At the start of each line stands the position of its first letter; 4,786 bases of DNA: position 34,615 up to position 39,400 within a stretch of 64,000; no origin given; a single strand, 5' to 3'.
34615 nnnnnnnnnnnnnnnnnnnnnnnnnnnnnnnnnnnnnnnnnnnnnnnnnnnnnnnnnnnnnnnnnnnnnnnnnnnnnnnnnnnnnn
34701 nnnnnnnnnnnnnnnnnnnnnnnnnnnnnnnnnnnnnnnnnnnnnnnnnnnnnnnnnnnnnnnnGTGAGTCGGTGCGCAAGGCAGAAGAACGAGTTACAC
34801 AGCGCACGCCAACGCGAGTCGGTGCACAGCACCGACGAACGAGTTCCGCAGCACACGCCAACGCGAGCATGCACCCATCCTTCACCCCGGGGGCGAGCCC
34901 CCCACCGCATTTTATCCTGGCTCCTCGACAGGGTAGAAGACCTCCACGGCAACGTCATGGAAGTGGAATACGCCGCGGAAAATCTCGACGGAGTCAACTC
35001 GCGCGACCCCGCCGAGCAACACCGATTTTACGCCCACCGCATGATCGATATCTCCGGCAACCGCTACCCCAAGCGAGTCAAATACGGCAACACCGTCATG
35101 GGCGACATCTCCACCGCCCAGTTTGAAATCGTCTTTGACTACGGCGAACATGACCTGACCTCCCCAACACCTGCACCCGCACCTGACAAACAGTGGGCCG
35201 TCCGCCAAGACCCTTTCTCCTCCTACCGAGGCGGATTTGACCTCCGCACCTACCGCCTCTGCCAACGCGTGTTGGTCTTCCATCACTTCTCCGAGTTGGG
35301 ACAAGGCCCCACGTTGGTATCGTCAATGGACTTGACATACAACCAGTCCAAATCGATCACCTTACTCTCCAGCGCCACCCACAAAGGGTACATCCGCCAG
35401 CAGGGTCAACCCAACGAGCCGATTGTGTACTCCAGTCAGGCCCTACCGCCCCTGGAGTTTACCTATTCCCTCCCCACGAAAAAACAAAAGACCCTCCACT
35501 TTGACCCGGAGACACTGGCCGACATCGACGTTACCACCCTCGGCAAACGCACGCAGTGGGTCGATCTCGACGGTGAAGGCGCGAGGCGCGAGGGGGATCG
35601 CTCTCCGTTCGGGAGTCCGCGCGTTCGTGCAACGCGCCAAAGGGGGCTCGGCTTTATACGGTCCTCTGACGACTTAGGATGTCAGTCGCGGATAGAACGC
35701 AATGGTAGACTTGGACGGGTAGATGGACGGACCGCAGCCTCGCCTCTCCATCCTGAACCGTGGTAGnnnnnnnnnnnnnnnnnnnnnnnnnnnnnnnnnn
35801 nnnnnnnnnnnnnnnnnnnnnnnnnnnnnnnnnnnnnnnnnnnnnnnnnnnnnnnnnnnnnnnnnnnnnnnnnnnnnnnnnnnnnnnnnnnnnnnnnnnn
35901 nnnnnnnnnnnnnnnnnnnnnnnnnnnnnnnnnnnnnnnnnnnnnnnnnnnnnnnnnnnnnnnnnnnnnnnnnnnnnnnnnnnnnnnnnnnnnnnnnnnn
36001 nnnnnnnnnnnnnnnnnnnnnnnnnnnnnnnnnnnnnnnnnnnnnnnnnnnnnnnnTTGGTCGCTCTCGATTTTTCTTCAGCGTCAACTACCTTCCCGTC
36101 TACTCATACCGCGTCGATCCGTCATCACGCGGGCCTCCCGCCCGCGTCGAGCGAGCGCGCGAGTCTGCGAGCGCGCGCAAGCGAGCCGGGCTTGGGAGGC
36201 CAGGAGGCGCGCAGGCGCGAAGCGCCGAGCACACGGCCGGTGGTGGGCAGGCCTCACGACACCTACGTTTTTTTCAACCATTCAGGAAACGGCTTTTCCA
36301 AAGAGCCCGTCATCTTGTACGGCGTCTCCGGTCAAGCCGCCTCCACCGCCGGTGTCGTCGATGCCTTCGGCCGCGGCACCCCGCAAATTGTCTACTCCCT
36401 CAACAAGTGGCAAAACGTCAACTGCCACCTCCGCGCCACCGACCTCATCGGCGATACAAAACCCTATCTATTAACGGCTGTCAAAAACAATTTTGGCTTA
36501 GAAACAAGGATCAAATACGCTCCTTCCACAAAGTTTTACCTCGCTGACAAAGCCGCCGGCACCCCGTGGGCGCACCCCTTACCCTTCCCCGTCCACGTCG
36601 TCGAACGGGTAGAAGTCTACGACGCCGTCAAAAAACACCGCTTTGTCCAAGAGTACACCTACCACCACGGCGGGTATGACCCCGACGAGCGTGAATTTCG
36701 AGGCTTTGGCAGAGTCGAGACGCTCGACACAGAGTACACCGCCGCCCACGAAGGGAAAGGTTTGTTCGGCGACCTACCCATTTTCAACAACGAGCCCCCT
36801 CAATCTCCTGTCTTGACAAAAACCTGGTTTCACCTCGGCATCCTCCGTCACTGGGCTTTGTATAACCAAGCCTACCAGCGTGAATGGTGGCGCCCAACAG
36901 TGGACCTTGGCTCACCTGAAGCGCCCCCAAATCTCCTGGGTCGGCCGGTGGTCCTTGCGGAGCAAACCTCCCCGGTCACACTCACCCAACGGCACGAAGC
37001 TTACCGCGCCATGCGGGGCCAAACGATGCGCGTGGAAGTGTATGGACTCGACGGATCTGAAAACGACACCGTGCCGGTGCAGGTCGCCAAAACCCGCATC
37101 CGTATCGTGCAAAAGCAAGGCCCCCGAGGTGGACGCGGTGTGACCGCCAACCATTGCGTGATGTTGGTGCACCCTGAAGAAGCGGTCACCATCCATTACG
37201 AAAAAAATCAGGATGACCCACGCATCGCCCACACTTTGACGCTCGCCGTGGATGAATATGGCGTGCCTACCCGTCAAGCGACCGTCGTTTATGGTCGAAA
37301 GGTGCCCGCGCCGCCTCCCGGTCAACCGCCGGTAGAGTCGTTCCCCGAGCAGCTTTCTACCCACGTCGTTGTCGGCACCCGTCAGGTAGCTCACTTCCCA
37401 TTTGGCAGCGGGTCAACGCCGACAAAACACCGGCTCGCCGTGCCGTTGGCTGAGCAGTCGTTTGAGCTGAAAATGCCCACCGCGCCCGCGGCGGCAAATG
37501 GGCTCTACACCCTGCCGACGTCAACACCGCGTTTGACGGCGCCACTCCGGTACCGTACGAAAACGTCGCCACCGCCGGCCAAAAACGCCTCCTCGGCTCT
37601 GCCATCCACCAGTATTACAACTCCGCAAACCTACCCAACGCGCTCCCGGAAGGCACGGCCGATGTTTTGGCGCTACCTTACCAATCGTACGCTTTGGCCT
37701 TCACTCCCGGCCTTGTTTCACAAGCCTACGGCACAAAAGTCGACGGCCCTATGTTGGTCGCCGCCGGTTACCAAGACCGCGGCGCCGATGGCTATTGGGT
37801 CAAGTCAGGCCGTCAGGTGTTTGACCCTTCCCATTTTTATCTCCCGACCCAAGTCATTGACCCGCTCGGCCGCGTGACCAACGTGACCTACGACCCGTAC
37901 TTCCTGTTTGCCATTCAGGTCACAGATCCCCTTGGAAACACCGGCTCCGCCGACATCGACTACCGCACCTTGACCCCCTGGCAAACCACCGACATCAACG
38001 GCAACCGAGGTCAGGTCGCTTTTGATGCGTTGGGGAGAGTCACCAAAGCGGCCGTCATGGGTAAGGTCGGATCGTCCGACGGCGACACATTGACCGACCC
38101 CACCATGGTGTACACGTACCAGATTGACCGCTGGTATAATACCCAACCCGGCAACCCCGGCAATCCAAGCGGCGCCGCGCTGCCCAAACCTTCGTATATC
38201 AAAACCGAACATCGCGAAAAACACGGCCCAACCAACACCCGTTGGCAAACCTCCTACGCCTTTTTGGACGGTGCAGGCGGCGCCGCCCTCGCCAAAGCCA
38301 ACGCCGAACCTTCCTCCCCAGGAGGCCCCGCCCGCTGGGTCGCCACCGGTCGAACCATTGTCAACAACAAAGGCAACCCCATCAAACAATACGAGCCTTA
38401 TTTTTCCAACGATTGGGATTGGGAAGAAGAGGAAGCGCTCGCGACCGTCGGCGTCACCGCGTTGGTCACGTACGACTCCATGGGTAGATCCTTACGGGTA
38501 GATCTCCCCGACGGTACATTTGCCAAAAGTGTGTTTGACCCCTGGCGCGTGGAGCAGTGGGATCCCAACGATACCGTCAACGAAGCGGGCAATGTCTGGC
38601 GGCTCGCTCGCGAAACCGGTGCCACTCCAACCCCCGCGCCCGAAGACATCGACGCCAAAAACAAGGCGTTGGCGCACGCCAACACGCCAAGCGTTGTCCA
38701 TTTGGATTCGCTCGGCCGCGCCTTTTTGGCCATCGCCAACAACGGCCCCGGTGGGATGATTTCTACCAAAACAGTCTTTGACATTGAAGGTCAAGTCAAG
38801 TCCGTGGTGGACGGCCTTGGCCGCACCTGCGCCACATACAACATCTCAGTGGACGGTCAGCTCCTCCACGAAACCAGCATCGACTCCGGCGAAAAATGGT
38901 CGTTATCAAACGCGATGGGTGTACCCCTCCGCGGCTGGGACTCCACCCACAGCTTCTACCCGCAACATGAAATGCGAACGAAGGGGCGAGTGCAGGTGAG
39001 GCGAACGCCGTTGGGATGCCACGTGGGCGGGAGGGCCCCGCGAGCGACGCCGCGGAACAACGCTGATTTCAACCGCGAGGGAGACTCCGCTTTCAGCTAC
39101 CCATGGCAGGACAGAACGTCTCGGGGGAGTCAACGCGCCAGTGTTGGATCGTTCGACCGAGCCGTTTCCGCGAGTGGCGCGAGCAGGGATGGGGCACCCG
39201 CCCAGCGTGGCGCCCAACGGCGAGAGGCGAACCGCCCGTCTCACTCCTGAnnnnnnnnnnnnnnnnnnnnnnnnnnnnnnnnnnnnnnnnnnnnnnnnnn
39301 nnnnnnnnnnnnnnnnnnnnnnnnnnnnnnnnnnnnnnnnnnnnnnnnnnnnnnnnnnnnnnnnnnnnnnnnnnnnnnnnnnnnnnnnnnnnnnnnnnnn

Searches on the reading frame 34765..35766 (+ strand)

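Call 9: search_protein_families(library=pfam, proteins=[window:34765-35766:+], max_evalue=0.001)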
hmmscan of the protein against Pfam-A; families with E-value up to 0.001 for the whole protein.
window:34765-35766:+ (333 aa): 1 family
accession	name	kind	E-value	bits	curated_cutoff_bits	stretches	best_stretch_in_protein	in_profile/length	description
PF03534.18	SpvB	-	8.8e-37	127.3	22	1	45-175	153-287/287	Salmonella virulence plasmid 65kDa B protein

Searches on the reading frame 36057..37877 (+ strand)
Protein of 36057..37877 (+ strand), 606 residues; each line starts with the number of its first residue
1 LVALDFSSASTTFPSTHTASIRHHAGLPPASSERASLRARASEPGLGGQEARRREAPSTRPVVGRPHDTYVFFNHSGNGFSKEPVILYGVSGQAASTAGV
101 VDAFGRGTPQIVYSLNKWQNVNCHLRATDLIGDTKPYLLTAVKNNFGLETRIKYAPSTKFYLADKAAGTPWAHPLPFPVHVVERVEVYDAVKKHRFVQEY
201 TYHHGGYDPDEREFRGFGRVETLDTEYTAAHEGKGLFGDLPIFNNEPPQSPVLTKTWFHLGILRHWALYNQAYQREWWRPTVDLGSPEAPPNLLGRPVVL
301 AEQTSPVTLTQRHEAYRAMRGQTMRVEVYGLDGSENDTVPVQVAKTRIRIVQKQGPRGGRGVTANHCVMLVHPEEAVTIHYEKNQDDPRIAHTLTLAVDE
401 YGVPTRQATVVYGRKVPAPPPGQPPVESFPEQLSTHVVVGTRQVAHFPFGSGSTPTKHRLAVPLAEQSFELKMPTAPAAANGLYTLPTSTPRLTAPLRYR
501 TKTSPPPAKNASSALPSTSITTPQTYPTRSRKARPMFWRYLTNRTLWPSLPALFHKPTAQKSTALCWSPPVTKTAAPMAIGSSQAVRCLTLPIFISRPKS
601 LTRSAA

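Call 9: search_protein_families(library=pfam, proteins=[window:36057-37877:+], max_evalue=0.001)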
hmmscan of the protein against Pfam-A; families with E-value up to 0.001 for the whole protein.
window:36057-37877:+ (606 aa): 2 families
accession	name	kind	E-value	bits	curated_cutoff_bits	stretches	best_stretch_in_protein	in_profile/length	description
PF12256.14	TcdB_toxin_midN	-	3.7e-27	95.2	24.8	1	84-230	15-163/181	Insecticide toxin TcdB middle/N-terminal region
PF12255.14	TcdB_toxin_midC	-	1.5e-23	83.8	25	1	315-417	2-99/147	Insecticide toxin TcdB middle/C-terminal region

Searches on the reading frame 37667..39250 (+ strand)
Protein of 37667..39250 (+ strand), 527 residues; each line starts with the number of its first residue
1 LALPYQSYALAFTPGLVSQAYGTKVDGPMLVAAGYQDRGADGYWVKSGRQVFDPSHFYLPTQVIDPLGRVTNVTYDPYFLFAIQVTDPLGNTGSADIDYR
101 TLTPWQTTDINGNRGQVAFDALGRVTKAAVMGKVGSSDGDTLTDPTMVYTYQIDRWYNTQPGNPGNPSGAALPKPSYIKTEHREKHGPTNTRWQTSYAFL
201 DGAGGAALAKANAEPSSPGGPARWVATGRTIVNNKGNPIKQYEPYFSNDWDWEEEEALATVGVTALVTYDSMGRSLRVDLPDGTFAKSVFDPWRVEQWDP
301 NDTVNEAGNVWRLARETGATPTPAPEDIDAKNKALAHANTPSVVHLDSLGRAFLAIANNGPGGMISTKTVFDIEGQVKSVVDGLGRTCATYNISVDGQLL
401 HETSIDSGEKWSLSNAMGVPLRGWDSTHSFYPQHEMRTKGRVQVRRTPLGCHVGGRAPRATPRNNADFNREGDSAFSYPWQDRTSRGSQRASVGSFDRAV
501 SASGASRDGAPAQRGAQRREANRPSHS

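Call 9: search_protein_families(library=pfam, proteins=[window:37667-39250:+], max_evalue=0.001)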
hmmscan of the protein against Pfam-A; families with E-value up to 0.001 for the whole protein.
window:37667-39250:+ (527 aa): 1 family
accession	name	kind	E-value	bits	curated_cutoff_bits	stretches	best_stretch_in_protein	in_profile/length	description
PF05593.20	RHS_repeat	-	2e-06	28.5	22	0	60-92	7-38/38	RHS Repeat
